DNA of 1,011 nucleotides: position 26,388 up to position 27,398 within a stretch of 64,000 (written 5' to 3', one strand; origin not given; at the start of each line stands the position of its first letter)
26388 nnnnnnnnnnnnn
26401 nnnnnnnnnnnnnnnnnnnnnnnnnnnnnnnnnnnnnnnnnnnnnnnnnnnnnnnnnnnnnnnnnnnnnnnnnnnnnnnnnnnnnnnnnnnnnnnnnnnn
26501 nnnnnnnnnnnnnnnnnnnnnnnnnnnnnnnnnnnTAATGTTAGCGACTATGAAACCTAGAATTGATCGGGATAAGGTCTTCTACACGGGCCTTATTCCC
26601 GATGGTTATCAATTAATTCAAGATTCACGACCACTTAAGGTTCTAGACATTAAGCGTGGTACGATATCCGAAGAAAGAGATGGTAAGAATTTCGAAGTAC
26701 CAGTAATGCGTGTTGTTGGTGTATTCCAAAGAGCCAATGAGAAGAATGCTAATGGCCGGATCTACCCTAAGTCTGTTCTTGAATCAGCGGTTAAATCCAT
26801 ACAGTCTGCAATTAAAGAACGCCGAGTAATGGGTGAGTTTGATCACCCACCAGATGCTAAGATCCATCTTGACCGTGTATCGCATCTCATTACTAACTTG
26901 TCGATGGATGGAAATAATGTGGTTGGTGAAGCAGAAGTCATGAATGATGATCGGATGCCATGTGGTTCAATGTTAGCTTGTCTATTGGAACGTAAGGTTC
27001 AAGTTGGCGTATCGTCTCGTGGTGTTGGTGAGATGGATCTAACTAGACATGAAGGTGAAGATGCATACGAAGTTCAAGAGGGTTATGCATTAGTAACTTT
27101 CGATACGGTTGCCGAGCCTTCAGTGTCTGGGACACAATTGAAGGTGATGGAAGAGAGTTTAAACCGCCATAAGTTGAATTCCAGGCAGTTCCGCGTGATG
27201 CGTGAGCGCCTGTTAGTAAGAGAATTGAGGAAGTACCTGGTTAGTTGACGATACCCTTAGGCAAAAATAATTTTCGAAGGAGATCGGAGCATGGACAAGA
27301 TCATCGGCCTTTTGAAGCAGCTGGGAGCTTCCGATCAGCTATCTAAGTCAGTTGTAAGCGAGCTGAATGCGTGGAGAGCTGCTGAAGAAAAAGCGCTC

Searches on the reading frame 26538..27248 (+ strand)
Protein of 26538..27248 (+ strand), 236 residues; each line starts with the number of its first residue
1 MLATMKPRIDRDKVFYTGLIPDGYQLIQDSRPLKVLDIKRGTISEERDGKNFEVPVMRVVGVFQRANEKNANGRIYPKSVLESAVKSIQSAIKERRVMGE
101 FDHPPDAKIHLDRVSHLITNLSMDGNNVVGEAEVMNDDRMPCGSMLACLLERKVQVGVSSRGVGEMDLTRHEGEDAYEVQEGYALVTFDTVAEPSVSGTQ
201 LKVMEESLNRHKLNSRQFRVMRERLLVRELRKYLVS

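Call 22: search_protein_families(library=phrogs, proteins=[window:26538-27248:+], max_evalue=0.00001)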
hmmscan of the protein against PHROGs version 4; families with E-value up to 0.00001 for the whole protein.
window:26538-27248:+ (236 aa): 2 families
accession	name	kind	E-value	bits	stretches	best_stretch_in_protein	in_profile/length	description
phrog_207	-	head and packaging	1.2e-45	157.5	1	44-211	27-189/519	head maturation protease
phrog_3014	-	head and packaging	3.1e-08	34.1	1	63-200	33-189/266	head maturation protease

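Call 23: search_protein_families(library=pfam, proteins=[window:26538-27248:+], max_evalue=0.001)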
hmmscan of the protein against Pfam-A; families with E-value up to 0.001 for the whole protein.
window:26538-27248:+ (236 aa): 1 family
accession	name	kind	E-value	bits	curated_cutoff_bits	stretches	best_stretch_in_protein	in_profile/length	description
PF03420.18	Peptidase_S77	-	9e-24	84.5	27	1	47-201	33-188/198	Prohead core protein serine protease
